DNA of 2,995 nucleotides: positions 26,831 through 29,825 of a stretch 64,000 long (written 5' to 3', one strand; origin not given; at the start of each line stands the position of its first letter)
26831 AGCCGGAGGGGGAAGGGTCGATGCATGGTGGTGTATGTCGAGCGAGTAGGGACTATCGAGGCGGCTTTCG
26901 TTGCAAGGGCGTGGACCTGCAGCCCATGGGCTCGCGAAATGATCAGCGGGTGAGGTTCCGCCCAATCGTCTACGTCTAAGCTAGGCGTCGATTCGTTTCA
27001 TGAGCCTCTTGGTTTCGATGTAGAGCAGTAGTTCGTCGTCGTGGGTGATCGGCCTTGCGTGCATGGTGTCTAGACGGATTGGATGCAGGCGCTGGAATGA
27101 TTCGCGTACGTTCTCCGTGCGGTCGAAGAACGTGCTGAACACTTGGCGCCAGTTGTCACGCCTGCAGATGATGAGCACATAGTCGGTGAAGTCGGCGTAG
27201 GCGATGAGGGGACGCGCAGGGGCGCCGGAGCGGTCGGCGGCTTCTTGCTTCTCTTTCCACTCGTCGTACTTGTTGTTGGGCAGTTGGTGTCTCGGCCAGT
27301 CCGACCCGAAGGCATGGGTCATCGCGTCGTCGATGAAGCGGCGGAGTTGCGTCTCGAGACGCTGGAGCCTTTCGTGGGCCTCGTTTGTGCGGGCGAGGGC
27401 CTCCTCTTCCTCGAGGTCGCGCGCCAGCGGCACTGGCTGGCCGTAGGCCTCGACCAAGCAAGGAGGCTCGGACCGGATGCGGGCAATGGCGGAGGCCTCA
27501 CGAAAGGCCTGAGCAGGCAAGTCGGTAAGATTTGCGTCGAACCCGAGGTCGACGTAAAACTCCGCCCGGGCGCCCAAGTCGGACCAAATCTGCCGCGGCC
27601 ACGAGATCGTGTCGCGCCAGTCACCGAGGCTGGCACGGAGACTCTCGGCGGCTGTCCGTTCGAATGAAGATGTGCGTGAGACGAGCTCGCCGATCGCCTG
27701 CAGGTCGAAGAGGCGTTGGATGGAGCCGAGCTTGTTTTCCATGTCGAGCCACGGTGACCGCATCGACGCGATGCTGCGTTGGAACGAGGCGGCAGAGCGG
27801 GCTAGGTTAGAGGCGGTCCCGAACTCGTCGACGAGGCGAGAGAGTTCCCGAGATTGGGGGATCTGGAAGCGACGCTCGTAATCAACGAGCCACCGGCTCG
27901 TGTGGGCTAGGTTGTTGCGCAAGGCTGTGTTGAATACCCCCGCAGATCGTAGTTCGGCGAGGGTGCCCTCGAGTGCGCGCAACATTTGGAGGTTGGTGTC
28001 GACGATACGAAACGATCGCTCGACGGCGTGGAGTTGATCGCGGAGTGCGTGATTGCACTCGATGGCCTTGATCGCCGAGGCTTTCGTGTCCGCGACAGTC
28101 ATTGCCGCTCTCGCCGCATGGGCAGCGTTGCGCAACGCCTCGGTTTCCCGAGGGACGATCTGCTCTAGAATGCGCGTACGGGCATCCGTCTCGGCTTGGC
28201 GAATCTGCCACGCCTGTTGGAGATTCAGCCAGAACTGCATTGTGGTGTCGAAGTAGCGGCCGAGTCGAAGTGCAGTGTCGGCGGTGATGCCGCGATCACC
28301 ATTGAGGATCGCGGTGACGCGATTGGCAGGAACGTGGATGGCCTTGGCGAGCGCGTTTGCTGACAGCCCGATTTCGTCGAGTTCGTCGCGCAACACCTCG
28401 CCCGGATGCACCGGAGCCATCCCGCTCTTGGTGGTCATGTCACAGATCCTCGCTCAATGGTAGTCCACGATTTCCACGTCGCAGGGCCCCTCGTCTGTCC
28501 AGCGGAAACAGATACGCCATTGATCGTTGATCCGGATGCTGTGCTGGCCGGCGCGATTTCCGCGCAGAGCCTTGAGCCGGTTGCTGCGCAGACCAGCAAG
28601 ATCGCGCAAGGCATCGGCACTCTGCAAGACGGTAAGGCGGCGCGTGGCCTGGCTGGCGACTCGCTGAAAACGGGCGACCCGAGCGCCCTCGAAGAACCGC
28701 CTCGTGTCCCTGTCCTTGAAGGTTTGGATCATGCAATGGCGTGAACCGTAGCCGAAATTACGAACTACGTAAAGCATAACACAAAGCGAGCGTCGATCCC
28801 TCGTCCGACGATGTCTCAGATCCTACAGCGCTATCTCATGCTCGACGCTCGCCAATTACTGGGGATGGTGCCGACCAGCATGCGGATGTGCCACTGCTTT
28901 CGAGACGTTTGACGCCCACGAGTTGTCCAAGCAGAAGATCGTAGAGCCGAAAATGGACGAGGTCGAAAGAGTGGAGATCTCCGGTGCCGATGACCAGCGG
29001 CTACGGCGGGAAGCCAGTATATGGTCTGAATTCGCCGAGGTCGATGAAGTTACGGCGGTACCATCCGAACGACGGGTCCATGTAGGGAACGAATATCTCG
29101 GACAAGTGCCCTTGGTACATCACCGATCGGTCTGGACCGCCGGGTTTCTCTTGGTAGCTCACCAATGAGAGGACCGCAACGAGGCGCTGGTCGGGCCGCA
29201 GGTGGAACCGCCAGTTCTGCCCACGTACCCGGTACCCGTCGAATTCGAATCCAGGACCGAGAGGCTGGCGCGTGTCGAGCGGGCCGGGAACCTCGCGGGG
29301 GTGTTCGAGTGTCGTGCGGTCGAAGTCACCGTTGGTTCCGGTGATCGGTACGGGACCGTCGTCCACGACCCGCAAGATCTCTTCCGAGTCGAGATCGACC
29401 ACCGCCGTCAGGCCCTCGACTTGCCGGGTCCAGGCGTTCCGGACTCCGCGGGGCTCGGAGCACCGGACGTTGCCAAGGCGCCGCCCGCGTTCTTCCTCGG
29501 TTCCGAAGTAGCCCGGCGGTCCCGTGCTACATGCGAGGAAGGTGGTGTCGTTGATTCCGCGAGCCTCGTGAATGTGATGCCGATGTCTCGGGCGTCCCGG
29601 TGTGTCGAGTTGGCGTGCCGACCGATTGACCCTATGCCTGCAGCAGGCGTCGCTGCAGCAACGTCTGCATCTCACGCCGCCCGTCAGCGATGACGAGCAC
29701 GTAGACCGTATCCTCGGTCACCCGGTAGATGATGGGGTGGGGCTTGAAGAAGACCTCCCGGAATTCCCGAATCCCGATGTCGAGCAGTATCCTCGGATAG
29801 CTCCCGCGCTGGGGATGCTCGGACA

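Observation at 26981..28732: HigB toxin paired with a giant HigA-HTH protein ending in a Swt1-like HEPN (Rx4H) domain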

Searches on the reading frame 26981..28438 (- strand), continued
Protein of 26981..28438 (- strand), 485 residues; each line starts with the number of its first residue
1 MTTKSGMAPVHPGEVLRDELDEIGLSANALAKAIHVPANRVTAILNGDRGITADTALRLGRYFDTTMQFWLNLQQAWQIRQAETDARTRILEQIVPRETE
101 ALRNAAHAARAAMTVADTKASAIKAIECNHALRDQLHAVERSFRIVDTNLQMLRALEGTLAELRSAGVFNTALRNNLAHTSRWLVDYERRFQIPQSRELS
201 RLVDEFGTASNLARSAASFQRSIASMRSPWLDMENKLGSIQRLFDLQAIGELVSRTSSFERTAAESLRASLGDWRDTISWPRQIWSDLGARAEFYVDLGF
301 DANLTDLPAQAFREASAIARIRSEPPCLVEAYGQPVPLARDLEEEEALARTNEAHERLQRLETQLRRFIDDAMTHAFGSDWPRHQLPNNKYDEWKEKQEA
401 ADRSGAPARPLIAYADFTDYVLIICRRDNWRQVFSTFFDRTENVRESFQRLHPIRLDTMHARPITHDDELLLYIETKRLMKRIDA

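Call 80: search_protein_families(library=pfam, proteins=[L049:2734-3003:+, L045:2584-3759:+, L045:4937-5821:+, L044:3002-3319:+, L044:3312-3749:+, L042:695-997:+, L049:1502-2737:+, L038:4545-5159:+, L046:1754-2065:-], max_evalue=0.05)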
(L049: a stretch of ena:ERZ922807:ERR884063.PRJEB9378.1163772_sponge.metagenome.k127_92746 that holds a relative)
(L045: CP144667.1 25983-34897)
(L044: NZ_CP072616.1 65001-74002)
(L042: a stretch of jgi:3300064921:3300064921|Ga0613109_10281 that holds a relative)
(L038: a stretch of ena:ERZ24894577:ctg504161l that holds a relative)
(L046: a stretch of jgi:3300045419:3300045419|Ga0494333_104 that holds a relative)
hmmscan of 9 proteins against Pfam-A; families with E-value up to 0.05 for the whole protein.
L049:2734-3003:+ (89 aa): 0 families

L045:2584-3759:+ (391 aa): 0 families

L045:4937-5821:+ (294 aa): 0 families

L044:3002-3319:+ (105 aa): 1 family
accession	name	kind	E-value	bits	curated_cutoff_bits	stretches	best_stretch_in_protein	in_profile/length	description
PF15723.11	MqsR_toxin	-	7.4e-29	100.5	26.2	1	6-101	1-95/95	Motility quorum-sensing regulator, toxin of MqsA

L044:3312-3749:+ (145 aa): 4 families
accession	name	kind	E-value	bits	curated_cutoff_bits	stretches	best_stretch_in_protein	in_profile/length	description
PF15731.11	MqsA_antitoxin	-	3.4e-23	82.6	30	1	11-133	3-128/131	Antitoxin component of bacterial toxin-antitoxin system, MqsA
PF13560.12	HTH_31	-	5.1e-05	23.9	27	1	79-122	6-50/64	Helix-turn-helix domain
PF20432.4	Xre-like-HTH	-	0.0021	18.8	25.8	1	66-110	2-46/63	Antitoxin Xre-like helix-turn-helix domain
PF01381.28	HTH_3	-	0.013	15.9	23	1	79-111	1-33/55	Helix-turn-helix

L042:695-997:+ (100 aa): 1 family
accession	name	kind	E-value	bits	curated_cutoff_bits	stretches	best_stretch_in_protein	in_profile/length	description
PF05973.20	Gp49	-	3.5e-06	27.4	23.9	1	9-88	1-88/90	Phage derived protein Gp49-like (DUF891)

L049:1502-2737:+ (411 aa): 2 families
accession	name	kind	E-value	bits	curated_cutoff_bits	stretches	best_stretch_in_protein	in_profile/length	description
PF02661.23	Fic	-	3.2e-15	57.2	24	1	134-241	4-93/93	Fic/DOC family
PF13518.12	HTH_28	-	0.039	14.5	25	0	341-378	5-40/52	Helix-turn-helix domain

L038:4545-5159:+ (204 aa): 0 families

L046:1754-2065:- (103 aa): 5 families
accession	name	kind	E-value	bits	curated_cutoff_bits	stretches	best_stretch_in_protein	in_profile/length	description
PF12728.13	HTH_17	-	3.2e-05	24.5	27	1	5-53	1-49/51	Helix-turn-helix domain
PF08279.18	HTH_11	-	0.00075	19.8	25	1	6-24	16-34/55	HTH domain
PF13338.12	AbiEi_4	-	0.0024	18.4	25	1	4-31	12-38/49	Transcriptional regulator, AbiEi antitoxin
PF13730.12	HTH_36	-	0.015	15.5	25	0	5-28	25-48/55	Helix-turn-helix domain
PF00392.27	GntR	-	0.023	14.8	27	0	8-27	27-46/64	Bacterial regulatory proteins, gntR family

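Call 81: find_related_loci(query=A3, collection=metagenome_contigs, flank=2500)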
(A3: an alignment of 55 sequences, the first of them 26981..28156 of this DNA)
Query A3 (391 aa) in metagenome_contigs; peptide patterns used: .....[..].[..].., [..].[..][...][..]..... (x = any residue, [..] = any of these).
600 stretches matched a pattern (row limit reached: there are more); 61 encode a relative of the query (tblastn E <= 1e-3); 61 distinct loci.
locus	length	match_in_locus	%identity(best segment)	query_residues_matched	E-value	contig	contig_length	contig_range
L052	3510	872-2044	59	1-391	2e-156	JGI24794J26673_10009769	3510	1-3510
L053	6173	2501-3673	59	1-391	2e-150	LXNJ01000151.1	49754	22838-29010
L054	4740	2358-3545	47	8-389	3e-116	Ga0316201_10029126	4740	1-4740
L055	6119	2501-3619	48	17-389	2e-111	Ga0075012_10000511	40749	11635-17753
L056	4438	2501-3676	48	14-389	1e-110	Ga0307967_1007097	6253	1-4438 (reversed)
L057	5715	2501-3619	48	17-387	2e-110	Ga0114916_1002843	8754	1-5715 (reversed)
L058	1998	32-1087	49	58-389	4e-117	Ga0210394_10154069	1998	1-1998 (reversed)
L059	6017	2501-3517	52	59-389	6e-110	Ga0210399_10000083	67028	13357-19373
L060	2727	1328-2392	49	58-389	3e-114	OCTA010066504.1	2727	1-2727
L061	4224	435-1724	43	4-389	2e-109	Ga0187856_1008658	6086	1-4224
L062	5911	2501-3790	43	4-389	2e-108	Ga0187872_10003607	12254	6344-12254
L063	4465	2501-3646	46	9-389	8e-108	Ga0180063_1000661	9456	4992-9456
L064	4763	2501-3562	48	58-389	6e-107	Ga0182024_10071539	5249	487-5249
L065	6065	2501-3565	46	58-389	3e-106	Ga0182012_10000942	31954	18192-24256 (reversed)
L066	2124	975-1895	55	90-389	2e-111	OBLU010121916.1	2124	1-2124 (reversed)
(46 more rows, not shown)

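Call 87: find_encoding_contigs(protein=P0071, flank=1500, max_places=1)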
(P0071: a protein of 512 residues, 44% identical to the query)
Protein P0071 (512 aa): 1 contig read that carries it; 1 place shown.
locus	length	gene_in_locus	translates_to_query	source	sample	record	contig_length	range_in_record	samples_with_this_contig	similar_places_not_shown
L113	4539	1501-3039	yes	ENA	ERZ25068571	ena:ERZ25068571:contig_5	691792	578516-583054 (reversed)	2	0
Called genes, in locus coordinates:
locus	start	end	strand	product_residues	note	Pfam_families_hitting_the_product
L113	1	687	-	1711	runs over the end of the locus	PF01839:FG-GAP (faint), PF13517:FG-GAP_3, PF14580:LRR_9 (faint), PF12799:LRR_4 (weak), PF13855:LRR_8 (weak), PF12799:LRR_4, PF23598:LRR_14 (weak), PF12799:LRR_4 (weak), +1 more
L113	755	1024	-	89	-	-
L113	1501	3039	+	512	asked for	PF01381:HTH_3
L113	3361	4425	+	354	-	PF13173:AAA_14, PF13401:AAA_22 (faint)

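Call 88: find_encoding_contigs(protein=P0018, flank=1500, max_places=1)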
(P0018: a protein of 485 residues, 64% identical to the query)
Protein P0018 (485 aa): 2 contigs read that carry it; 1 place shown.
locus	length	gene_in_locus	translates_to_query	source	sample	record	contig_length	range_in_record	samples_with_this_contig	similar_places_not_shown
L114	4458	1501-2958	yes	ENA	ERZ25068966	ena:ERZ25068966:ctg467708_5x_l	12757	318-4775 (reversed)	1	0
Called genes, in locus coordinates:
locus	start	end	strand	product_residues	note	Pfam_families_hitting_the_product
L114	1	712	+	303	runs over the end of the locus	-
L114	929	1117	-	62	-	PF13683:rve_3, PF13333:rve_2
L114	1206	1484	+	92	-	PF05015:HigB-like_toxin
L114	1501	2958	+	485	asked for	PF01381:HTH_3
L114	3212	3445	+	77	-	PF01402:RHH_1 (weak)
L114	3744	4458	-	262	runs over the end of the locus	PF13635:DUF4143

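Call 89: find_encoding_contigs(protein=P0044, flank=1500, max_places=1)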
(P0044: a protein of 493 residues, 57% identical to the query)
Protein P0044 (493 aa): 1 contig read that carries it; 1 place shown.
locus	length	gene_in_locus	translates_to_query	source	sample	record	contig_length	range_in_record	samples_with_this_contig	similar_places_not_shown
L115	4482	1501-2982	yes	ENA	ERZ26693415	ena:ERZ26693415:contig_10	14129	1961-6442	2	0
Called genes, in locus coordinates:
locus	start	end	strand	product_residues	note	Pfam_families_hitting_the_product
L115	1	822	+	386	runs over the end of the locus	PF08281:Sigma70_r4_2, PF04545:Sigma70_r4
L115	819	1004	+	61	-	-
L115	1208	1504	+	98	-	PF05015:HigB-like_toxin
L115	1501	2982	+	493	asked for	PF01381:HTH_3 (weak), PF13560:HTH_31 (faint)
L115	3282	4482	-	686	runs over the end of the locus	PF14819:QueF_N, PF14489:QueF, PF04909:Amidohydro_2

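Call 90: find_encoding_contigs(protein=P0023, flank=1500, max_places=1)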
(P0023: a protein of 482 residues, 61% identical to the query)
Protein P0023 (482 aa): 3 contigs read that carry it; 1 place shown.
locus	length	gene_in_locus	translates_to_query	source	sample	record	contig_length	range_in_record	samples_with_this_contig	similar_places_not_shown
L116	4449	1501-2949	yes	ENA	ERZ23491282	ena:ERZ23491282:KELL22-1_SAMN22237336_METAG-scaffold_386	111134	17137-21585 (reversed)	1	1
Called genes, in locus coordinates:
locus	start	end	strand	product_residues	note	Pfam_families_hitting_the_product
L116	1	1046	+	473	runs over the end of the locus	PF01979:Amidohydro_1, PF07969:Amidohydro_3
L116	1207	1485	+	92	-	PF05015:HigB-like_toxin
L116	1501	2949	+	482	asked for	PF01381:HTH_3 (weak)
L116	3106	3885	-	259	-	PF00459:Inositol_P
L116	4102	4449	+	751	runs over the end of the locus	PF06452:CBM9_1 (weak), PF19313:DUF5916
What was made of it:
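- P0018, P0023 and P0044 lost the motif but keep HigB (calls 88-90).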

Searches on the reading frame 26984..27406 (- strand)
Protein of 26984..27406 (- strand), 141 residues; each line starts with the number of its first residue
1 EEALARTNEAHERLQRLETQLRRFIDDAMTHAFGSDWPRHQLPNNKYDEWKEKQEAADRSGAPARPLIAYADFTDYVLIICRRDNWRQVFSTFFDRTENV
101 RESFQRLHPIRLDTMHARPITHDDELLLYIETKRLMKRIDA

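Call 45: search_solved_structures(query=A4, max_evalue=10, show_alignments=3)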
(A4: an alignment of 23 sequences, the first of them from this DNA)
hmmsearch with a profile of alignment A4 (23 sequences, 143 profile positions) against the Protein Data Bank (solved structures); distinct sequences matched with E-value up to 10: 2.
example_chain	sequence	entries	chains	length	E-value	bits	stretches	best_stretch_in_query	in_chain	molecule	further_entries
8vvi_F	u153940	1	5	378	0.14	15.3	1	9-100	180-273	MotA/TolQ/ExbB proton channel domain-containing protein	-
4rya_A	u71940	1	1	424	1.4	12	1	58-89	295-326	ABC transporter substrate binding protein (Sorbitol)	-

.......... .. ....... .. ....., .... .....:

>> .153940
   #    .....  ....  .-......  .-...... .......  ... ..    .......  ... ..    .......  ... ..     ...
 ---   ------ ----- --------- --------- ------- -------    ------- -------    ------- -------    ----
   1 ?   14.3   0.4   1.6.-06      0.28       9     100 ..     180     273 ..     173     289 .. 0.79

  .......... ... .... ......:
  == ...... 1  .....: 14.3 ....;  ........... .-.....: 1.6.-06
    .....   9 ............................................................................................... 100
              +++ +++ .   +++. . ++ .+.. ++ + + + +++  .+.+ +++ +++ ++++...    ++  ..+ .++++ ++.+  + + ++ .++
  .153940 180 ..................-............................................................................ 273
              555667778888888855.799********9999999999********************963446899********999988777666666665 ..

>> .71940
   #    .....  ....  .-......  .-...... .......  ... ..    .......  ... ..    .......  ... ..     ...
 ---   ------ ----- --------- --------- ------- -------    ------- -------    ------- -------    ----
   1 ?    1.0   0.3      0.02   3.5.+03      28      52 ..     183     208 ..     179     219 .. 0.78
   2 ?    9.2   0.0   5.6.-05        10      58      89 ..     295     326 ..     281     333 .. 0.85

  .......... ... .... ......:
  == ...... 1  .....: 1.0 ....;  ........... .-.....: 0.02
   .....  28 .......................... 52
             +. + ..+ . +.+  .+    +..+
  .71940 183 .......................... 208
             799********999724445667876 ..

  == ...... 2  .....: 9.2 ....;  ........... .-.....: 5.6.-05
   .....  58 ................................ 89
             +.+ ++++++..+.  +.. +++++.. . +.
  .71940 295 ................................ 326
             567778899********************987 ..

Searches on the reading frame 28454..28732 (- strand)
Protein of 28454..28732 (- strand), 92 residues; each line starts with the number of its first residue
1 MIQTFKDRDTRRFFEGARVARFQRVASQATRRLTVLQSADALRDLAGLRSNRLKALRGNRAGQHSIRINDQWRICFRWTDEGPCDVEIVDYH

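Call 3: search_protein_families(library=pfam, proteins=[window:28454-28732:-], max_evalue=1)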
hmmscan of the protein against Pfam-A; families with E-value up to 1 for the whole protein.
window:28454-28732:- (92 aa): 3 families
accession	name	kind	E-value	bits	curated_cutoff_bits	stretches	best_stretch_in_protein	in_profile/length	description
PF05015.19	HigB-like_toxin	-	7.3e-13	49.2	27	1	4-92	2-91/91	RelE-like toxin of type II toxin-antitoxin system HigB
PF14789.11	THDPS_M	-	0.026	15.1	25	1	78-89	6-17/41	Tetrahydrodipicolinate N-succinyltransferase middle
PF24732.2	ParE_like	-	0.13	12.7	24.4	1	48-82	14-53/67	ParE-like toxin domain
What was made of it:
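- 28454..28732 (-): higB: a 92-aa GraT/HigB-type RelE-fold toxin. Pfam PF05015 scores 49.2 bits against a cut-off of 27 (call 3).
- On HigBA (GraTA-type) type II TA: PF05015 scores 49.2 bits against a cut-off of 27 (call 3).
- Checked: HigB: Pfam PF05015, 49.2 bits against a cut-off of 27 (call 3).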

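Call 4: search_protein_families(library=ncbifam, proteins=[window:28454-28732:-], max_evalue=1)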
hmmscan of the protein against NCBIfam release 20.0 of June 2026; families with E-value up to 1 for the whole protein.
window:28454-28732:- (92 aa): 1 family
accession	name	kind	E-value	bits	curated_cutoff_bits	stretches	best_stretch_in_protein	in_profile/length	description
TIGR02116.1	toxin_Txe_YoeB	equivalog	0.16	12.2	51.8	1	55-82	43-70/80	Txe/YoeB family addiction module toxin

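Call 5: search_protein_families(library=padloc, proteins=[window:28454-28732:-], max_evalue=1)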
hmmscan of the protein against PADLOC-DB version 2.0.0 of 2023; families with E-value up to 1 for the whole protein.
window:28454-28732:- (92 aa): 0 families

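Call 68: search_solved_structures(query=window:28454-28732:-, max_evalue=0.01, show_alignments=3)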
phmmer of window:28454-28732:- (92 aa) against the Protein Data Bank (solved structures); distinct sequences matched with E-value up to 0.01: 6.
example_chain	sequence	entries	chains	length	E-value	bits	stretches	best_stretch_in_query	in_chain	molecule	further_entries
6f8s_B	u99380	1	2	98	1.2e-26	96.1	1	2-92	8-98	Putative Killer protein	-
4mct_B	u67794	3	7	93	0.00033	24.4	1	1-92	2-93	Killer protein | Endoribonuclease HigB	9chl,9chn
4mcx_B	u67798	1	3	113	0.00066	23.4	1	1-92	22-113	Killer protein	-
4px8_A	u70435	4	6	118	0.0021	21.8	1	2-92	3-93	Killer protein | Host inhibition of growth B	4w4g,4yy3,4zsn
4ypb_QY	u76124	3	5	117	0.0058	20.4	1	2-81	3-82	Host inhibition of growth B | Killer protein | Endoribonuclease HigB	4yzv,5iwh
5ixl_A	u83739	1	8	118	0.0069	20.2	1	2-80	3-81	Endoribonuclease HigB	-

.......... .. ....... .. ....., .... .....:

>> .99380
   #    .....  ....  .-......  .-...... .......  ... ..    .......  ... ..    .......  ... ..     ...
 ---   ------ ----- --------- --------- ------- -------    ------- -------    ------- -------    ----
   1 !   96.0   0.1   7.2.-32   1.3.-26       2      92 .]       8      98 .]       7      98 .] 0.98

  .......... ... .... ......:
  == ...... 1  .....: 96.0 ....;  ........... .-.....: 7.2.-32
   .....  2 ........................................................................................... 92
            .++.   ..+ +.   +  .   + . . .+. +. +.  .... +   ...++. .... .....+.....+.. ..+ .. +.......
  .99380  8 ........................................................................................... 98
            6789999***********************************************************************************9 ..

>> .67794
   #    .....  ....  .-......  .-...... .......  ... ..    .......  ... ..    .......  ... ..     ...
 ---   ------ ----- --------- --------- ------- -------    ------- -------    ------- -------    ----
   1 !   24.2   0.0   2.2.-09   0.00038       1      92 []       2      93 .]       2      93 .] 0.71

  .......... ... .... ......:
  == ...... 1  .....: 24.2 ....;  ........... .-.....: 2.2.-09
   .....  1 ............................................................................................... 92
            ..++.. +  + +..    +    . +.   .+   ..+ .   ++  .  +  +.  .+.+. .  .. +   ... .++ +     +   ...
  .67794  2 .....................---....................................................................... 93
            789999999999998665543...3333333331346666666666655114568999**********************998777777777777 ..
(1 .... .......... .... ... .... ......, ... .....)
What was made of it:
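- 28454..28732 (-): It aligns over its full length to GraT 6f8s_B at E 1e-26, with the C-terminal DYH retained (call 68).
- On HigBA (GraTA-type) type II TA: GraT 6f8s_B matches at E 1e-26 over its full length, with DYH kept (call 68).
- Checked: Its best solved relative is GraT 6f8s_B, E 1e-26, aligned over its full length with the C-terminal DYH kept (call 68).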

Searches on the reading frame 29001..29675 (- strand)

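Call 20: search_protein_families(library=pfam, proteins=[window:29001-29675:-], max_evalue=0.01)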
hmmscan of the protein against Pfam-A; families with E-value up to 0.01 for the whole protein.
window:29001-29675:- (224 aa): 2 families
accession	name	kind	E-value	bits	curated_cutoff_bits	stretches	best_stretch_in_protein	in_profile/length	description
PF01179.26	Cu_amine_oxid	-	7.6e-16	58.5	27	1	135-215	3-77/407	Copper amine oxidase, enzyme domain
PF02728.21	Cu_amine_oxidN3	-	0.00091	19.9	22.6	1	38-104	27-91/100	Copper amine oxidase, N3 domain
